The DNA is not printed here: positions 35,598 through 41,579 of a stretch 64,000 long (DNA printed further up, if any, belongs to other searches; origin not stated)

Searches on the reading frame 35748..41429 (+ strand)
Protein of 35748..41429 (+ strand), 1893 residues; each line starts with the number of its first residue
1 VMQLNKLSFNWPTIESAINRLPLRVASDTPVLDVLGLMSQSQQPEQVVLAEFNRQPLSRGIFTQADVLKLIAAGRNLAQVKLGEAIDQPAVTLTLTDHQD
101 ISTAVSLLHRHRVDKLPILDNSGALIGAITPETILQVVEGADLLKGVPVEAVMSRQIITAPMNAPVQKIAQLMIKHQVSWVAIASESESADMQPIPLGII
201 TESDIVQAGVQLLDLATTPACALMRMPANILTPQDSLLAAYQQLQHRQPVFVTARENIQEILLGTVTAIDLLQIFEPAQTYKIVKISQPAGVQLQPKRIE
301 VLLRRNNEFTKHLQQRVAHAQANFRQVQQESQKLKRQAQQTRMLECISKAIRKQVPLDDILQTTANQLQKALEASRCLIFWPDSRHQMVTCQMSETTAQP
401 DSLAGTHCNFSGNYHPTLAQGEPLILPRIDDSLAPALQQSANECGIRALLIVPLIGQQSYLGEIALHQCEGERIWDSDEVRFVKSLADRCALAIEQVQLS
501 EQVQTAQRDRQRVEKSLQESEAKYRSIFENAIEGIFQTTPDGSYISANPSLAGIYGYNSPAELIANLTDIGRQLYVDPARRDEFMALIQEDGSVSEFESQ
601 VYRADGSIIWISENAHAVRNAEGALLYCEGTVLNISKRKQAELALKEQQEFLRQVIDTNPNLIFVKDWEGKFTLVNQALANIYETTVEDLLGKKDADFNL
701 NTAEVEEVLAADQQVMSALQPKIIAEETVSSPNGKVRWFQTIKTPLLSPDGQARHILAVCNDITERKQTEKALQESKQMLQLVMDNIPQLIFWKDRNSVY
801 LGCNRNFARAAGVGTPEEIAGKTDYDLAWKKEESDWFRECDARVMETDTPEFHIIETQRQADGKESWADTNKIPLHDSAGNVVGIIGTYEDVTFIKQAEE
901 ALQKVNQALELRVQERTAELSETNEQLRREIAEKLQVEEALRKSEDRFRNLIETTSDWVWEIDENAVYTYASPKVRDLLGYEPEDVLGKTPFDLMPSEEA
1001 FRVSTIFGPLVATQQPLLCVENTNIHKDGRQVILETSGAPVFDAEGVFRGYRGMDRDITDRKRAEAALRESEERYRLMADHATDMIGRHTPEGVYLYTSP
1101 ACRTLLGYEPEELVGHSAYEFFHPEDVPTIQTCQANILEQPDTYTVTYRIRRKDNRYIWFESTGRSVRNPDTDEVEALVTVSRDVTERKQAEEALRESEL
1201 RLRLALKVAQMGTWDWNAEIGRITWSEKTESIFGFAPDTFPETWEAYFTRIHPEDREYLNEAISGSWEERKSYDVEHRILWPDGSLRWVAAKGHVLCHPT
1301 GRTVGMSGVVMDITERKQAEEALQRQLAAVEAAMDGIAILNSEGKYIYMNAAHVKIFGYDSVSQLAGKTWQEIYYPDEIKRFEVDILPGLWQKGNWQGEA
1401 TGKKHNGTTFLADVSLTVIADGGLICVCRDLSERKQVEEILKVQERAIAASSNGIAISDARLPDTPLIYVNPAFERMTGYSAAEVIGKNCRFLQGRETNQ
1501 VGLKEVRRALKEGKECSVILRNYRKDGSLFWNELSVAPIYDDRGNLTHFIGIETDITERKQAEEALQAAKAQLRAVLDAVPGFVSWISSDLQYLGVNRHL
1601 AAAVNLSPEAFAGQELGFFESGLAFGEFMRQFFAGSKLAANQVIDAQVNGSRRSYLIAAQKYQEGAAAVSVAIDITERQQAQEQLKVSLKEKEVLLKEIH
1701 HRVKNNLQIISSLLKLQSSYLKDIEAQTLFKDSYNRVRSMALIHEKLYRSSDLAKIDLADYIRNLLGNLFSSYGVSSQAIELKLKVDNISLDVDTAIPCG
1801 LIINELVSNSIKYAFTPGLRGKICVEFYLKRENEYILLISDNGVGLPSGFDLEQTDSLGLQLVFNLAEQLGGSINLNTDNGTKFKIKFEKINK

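Call 68: search_protein_families(library=pfam, proteins=[window:35748-41429:+], max_evalue=0.00001)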
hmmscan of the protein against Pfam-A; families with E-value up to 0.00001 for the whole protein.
window:35748-41429:+ (1893 aa): 12 families
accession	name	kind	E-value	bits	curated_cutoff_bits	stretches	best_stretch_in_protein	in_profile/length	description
PF08448.16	PAS_4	-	2.8e-98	324.1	23.1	6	660-768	5-110/110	PAS fold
PF13426.13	PAS_9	-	1.6e-96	317.8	27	6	1462-1558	8-103/103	PAS domain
PF08447.18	PAS_3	-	8.3e-89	292.4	25.6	4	1223-1310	2-89/89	PAS fold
PF00989.32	PAS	-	1.6e-80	266.9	22.6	5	947-1058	2-113/113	PAS fold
PF13188.13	PAS_8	-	1.1e-40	136.6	21.8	0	1327-1378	4-55/65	PAS domain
PF07568.18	HisKA_2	-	4.3e-30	104.1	22.3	1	1698-1773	1-76/76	Histidine kinase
PF00571.33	CBS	-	4.1e-20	72.3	24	1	149-208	1-54/57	CBS domain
PF01590.32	GAF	-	6.2e-18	66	22.4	1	357-494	2-133/133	GAF domain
PF14598.12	PAS_11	-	5e-12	46.2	25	1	1104-1181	23-100/109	PAS domain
PF13492.12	GAF_3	-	1.4e-10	42.2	27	1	357-496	2-129/129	GAF domain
PF02518.31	HATPase_c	-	9.1e-09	36.2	26.4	1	1801-1889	8-108/111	Histidine kinase-, DNA gyrase B-, and HSP90-like ATPase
PF13185.12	GAF_2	-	8.4e-08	32.9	28.6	1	356-495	3-136/136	GAF domain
